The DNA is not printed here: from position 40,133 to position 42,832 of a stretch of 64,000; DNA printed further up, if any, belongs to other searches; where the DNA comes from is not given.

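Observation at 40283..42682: GRE with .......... glycine loop, Cys-Leu-Glu catalytic loop, and no accessory subunit genes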

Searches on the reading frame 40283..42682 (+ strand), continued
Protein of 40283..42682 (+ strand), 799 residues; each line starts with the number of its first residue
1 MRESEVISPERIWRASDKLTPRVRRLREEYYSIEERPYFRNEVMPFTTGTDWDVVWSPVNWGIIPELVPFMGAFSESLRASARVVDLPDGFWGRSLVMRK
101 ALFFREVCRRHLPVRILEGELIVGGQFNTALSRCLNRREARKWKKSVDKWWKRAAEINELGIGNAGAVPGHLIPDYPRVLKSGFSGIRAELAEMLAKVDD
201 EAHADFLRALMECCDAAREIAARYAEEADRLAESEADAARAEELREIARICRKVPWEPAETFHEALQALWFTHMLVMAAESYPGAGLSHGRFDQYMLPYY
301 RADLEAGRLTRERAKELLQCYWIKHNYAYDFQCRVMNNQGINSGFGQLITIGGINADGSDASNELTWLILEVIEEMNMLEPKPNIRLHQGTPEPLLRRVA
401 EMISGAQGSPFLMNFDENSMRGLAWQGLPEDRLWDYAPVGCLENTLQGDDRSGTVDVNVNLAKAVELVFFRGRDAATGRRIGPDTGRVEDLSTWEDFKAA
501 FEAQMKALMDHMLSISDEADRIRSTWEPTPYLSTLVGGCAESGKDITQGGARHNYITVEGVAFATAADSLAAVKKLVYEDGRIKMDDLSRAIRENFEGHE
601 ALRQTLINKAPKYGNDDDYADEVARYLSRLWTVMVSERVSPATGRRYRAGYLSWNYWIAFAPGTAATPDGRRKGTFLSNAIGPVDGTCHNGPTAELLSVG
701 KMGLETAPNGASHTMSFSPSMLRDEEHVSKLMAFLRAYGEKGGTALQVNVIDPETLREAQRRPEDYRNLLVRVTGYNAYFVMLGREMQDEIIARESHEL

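Call 68: find_homologous_proteins(query=P0242, max_evalue=1e-100)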
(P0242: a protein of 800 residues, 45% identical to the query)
Query P0242 (800 aa): 3901 proteins with E <= 1e-100 among 8000 candidates; the best 120 are listed.
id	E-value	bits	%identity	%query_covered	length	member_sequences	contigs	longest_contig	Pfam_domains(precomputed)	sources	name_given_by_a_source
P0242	0.0e+0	1879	100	100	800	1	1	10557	PF02901.21,PF01228.27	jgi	-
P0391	0.0e+0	1381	74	99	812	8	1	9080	PF02901.21,PF01228.27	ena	-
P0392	0.0e+0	1355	73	99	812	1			PF02901.21,PF01228.27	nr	nr:pyruvate formate lyase family protein [Candidatus Njordarchaeota archaeon]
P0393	0.0e+0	1315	72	100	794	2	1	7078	PF02901.21,PF01228.27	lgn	-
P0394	0.0e+0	1177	69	91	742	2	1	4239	PF02901.21,PF01228.27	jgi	jgi:formate C-acetyltransferase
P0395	0.0e+0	1085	59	99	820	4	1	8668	PF02901.21,PF01228.27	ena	-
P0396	0.0e+0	1025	57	99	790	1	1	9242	PF02901.21,PF01228.27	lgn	-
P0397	0.0e+0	1021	57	99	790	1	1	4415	PF02901.21,PF01228.27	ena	-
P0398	0.0e+0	1019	57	99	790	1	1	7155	PF02901.21,PF01228.27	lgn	-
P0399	0.0e+0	1017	57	99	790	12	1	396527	PF02901.21,PF01228.27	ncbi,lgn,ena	-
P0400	0.0e+0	1015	56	99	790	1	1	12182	PF02901.21,PF01228.27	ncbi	-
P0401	0.0e+0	1013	57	99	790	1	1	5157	PF02901.21,PF01228.27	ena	-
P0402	0.0e+0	1011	56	99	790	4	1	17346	PF02901.21,PF01228.27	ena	-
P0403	2.1e-298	1010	57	99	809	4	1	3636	PF02901.21,PF01228.27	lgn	-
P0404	2.4e-298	1010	57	99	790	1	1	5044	PF02901.21,PF01228.27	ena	-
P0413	2.2e-295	1000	56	99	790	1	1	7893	PF02901.21,PF01228.27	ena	-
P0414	3.0e-295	1000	56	99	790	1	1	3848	PF02901.21,PF01228.27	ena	-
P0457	2.6e-239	815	49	99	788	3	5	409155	PF02901.21,PF01228.27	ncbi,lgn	ncbi:MAG: pyruvate formate lyase family protein [Candidatus Jordarchaeales archaeon]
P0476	6.2e-231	787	47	100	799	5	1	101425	PF02901.21,PF01228.27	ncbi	ncbi:MAG: pyruvate formate lyase family protein [Candidatus Thorarchaeota archaeon]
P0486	3.4e-228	778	47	99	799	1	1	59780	PF02901.21,PF01228.27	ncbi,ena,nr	ncbi:MAG: pyruvate formate lyase family protein [Candidatus Thorarchaeota archaeon SMTZ1-45]|nr:MAG:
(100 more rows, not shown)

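Call 69: find_encoding_contigs(protein=P0399, flank=7000, max_places=1)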
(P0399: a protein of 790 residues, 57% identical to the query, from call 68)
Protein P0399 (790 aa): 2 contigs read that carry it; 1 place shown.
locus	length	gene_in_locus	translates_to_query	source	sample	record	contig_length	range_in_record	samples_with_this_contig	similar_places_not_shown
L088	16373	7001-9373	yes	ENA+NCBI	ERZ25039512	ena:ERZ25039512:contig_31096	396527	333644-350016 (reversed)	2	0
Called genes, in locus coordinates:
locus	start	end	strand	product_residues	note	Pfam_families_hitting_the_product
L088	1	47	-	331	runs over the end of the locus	PF00195:Chal_sti_synt_N, PF07451:SpoVAD (faint), PF08545:ACP_syn_III, PF08541:ACP_syn_III_C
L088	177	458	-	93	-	-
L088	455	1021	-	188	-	PF02985:HEAT (faint), PF13646:HEAT_2, PF03130:HEAT_PBS (weak)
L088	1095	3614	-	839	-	PF00690:Cation_ATPase_N, PF00122:E1-E2_ATPase, PF00702:Hydrolase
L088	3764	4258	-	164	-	PF01451:LMWPc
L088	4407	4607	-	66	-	-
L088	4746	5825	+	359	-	PF00037:Fer4 (faint), PF14697:Fer4_21 (weak), PF12838:Fer4_7, PF13187:Fer4_9 (weak)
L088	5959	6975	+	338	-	PF05368:NmrA, PF01073:3Beta_HSD, PF01370:Epimerase, PF02719:Polysacc_synt_2, PF04321:RmlD_sub_bind, PF13460:NAD_binding_10, PF16363:GDP_Man_Dehyd, PF07993:NAD_binding_4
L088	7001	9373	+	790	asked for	PF02901:PFL-like, PF01228:Gly_radical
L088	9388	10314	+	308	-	PF04055:Radical_SAM, PF13353:Fer4_12, PF00037:Fer4 (weak), PF12837:Fer4_6 (weak), PF13237:Fer4_10, PF14697:Fer4_21, PF12838:Fer4_7, PF13187:Fer4_9 (weak), +4 more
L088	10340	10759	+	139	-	PF01243:PNPOx_N (weak)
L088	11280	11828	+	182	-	PF04343:DUF488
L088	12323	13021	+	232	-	-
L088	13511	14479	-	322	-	PF01869:BcrAD_BadFG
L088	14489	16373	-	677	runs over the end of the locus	PF09989:DUF2229, PF06050:HGD-D (weak)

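Call 70: find_encoding_contigs(protein=P0457, flank=7000, max_places=1)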
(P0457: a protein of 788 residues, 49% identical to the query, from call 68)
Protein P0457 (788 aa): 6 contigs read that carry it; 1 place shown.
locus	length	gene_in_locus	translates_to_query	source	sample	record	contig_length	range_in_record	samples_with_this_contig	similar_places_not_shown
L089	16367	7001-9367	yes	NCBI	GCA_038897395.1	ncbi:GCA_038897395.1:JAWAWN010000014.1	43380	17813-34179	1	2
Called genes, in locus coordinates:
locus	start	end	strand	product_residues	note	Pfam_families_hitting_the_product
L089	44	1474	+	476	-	-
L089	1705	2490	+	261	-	PF01209:Ubie_methyltran (weak), PF01135:PCMT (weak), PF03602:Cons_hypoth95 (weak), PF05175:MTS, PF09445:Methyltransf_15 (weak), PF13649:Methyltransf_25, PF13847:Methyltransf_31, PF08241:Methyltransf_11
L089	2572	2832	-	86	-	PF01909:NTP_transf_2 (faint)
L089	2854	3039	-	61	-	-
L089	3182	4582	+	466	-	PF01546:Peptidase_M20 (weak), PF04389:Peptidase_M28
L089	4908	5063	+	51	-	-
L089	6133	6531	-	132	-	PF01850:PIN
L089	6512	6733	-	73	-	PF26688:RHH_12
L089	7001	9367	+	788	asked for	PF02901:PFL-like, PF01228:Gly_radical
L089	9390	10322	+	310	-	PF13353:Fer4_12, PF14697:Fer4_21 (weak), PF12838:Fer4_7, PF13187:Fer4_9 (weak), PF00037:Fer4, PF04055:Radical_SAM, PF12797:Fer4_2 (weak), PF12837:Fer4_6 (weak), +2 more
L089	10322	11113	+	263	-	PF01243:PNPOx_N (faint)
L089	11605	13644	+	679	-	PF00135:COesterase, PF20434:BD-FAE (weak), PF07859:Abhydrolase_3 (weak), PF00135:COesterase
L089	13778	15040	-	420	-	PF01837:HcyBio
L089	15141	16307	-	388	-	PF01758:SBF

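Call 71: find_encoding_contigs(protein=P0476, flank=7000, max_places=1)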
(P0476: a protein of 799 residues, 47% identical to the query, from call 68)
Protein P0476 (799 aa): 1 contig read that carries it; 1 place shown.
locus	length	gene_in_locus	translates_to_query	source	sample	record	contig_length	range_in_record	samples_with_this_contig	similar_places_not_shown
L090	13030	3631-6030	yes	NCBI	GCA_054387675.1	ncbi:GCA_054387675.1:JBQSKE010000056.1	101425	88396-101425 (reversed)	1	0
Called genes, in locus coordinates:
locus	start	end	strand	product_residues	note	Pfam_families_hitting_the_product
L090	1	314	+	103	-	PF01979:Amidohydro_1, PF07969:Amidohydro_3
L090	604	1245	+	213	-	PF17957:Big_7, PF19077:Big_13 (weak)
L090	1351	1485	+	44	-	-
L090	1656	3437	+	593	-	PF02518:HATPase_c (weak), PF13589:HATPase_c_3, PF01119:DNA_mis_repair, PF08676:MutL_C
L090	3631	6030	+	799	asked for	PF02901:PFL-like, PF01228:Gly_radical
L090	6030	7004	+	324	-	PF13353:Fer4_12, PF12797:Fer4_2 (faint), PF12837:Fer4_6 (faint), PF13237:Fer4_10 (faint), PF14697:Fer4_21 (weak), PF12838:Fer4_7 (weak), PF00037:Fer4 (weak), PF04055:Radical_SAM, +1 more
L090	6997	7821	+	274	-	PF01243:PNPOx_N (faint)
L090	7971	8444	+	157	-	PF07690:MFS_1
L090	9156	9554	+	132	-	-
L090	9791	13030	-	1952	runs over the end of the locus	-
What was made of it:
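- The same trio occurs in Jordarchaeales and Thorarchaeota (calls 70, 71).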

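Call 85: search_dna_similar(query=window:40283-42679:+, collection=plasmids, mode=protein, max_rows=40, max_evalue=1e-20)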
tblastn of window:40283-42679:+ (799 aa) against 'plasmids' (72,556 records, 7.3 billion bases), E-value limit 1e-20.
Records with a match: 130; places in all: 173; records where one place covers at least 80% of the query: 27.
Best place of each record, by identity: <60% 130.
By first word of the organism name: Ligilactobacillus 33; Azospirillum 19; Escherichia 12; Clostridium 9; Enterococcus 7; Klebsiella 6; Citrobacter 3; Moraxella 3; Parabacteroides 2; Salmonella 2; and 26 more.
By predicted mobility (MOB-suite, as given by PLSDB): non-mobilizable 98; mobilizable 28; conjugative 4.
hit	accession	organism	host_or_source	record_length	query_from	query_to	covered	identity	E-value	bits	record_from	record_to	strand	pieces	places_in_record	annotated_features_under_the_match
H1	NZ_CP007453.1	Peptoclostridium acidaminophilum DSM 3953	black mud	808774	93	798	88%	33.0%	1e-104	362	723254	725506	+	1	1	glycyl radical protein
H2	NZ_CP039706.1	Clostridium butyricum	Homo sapiens,isolation from The first ...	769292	81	797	90%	32.2%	5e-100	348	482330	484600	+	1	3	glycyl radical protein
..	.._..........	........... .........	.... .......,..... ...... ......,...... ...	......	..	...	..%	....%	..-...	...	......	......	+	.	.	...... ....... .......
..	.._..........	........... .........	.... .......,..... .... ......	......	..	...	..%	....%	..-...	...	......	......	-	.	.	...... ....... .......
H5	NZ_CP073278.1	Clostridium butyricum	Homo sapiens,cell culture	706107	81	797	90%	32.0%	8e-100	347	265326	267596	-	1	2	glycyl radical protein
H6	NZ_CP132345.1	Clostridium butyricum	Homo sapiens,Faeces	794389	81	797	90%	32.0%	8e-100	347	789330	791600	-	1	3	glycyl radical protein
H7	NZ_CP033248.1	Clostridium butyricum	environment swab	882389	81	797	90%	32.0%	8e-100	347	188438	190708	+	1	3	glycyl radical protein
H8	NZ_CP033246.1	Clostridium butyricum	Homo sapiens,stool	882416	81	797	90%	32.0%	8e-100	347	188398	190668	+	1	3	glycyl radical protein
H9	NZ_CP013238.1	Clostridium butyricum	Microbial isolate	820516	81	797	90%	32.0%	9e-100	347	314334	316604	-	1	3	glycyl radical protein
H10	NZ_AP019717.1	Clostridium butyricum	-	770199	81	797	90%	31.9%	3e-99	345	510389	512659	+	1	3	glycyl radical protein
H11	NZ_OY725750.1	Parabacteroides distasonis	-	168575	137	798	83%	34.4%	4e-94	330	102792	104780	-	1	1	hypD: trans-4-hydroxy-L-proline dehydratase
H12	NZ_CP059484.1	Enterobacter kobei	Homo sapiens,rectal swab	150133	96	797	88%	32.4%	4e-50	350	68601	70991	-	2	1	glycyl radical protein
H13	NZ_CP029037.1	Salmonella enterica subsp. enterica serovar Senftenberg ...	food,pistachio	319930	96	797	88%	32.4%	4e-50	350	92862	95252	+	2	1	glycyl radical protein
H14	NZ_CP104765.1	Enterococcus raffinosus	Homo sapiens,urine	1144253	165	794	79%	35.7%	3e-98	342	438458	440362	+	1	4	record has no annotation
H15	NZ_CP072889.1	Enterococcus raffinosus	stream/river surface water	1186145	165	794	79%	35.7%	3e-98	342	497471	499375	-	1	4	record has no annotation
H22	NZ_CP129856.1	Klebsiella pneumoniae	Homo sapiens,whole organism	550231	170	794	78%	34.5%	1e-85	305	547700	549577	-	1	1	cutC: choline trimethylamine-lyase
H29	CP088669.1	Escherichia coli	Homo sapiens,blood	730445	163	799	80%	33.5%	5e-83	298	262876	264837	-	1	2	ybiW: glycyl radical protein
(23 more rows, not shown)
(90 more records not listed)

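Call 86: predict_structure(alignment_id=A6)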
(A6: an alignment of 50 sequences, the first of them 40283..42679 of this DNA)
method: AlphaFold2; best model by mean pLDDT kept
length: 799 residues; sequences in the alignment: 50
mean_pLDDT: 85.8   pTM: 0.89
mean pLDDT of the five models: 85.8, 85.4, 85.0, 83.9, 81.3
residues with pLDDT >= 90: 425; 70-90: 279; 50-70: 72; < 50: 23
segments of 3 or more residues with pLDDT < 50: 1-3, 335-337, 683-689, 776-782
pLDDT, mean of each block of 10 residues (from residue 1): 62 83 88 77 90 88 68 81 93 97 97 91 89 96 95 88 84 93 98 97 98 98 98 95 98 98 98 92 76 96 96 96 79 52 66 92 95 84 88 94 75 88 88 86 83 79 95 93 95 97 96 94 95 96 95 89 89 96 96 95 89 83 91 91 90 63 85 76 45 71 77 74 86 88 81 75 70 51 53 57
secondary structure, 60 per line:
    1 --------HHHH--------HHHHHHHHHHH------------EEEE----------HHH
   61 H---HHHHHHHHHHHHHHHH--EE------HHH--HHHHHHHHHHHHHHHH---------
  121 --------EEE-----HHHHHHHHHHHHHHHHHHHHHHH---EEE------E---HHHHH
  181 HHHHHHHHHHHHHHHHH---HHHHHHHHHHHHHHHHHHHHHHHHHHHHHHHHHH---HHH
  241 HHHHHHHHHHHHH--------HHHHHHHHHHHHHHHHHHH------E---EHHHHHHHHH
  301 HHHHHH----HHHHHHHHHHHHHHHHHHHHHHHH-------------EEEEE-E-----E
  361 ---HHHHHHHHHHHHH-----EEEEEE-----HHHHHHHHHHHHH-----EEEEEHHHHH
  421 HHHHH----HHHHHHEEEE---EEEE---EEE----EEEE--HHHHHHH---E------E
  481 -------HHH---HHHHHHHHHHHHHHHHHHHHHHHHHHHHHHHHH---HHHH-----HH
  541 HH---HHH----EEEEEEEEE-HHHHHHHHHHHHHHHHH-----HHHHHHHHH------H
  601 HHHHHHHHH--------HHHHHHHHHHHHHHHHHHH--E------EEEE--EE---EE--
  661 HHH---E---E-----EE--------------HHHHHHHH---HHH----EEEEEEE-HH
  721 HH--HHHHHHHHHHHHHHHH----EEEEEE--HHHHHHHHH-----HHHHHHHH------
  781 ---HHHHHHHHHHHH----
elements in order (helices of 4 or more, strands of 3 or more residues): H9-12 H21-31 E44-47 H58-61 H65-80 H96-111 E129-131 H137-159 E163-165 H176-197 H201-234 H238-253 H262-280 H292-306 H311-334 E348-352 H364-376 E382-387 H393-405 E411-415 H416-425 H430-435 E436-439 E443-446 E450-452 E457-460 H463-469 H494-526 H530-533 H539-542 E553-561 H563-579 H585-593 H600-609 H618-636 E646-649 H693-700 E711-717 H719-722 H725-740 E745-750 H753-761 H767-774 H784-795
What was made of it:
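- The AF2 model has low confidence at residues 335-337, 683-689 and 776-782, next to the Gly loop (call 86).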

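Call 88: get_annotated_region(hit=H2, flank=3000)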
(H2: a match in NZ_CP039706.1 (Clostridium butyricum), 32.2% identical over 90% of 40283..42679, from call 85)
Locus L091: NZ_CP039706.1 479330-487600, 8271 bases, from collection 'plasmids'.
description: Clostridium butyricum strain 4-1 plasmid p-butyl_plas_4-1, complete sequence
organism: Clostridium butyricum (NCBI taxid 1492)
taxonomy: Bacteria; Bacillota; Clostridia; Eubacteriales; Clostridiaceae; Clostridium; Clostridium butyricum
host: -; source: Homo sapiens,isolation from The first stool of the new borne,first stool of the newborn; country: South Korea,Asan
typing (MOB-suite, as given by PLSDB): non-mobilizable
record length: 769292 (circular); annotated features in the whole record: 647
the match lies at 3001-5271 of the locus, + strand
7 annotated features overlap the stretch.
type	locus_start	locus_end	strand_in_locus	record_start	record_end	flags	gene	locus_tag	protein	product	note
CDS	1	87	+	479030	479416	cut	dhaM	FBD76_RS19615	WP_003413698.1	dihydroxyacetone kinase phosphoryl donor subunit DhaM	-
CDS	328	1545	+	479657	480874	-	-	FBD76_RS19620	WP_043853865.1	PocR ligand-binding domain-containing protein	-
CDS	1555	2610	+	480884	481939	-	-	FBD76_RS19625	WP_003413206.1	AraC family transcriptional regulator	GO:0006355 - regulation of DNA-templated transcription [Evidence IEA]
CDS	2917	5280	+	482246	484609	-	-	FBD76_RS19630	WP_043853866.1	glycyl radical protein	-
CDS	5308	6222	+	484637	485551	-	-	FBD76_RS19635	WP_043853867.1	glycyl-radical enzyme activating protein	GO:0043687 - post-translational protein modification [Evidence IEA]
CDS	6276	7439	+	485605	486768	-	-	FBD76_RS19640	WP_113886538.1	iron-containing alcohol dehydrogenase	-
CDS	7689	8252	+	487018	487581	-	ahpC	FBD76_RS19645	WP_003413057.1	alkyl hydroperoxide reductase subunit C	GO:0006979 - response to oxidative stress [Evidence IEA]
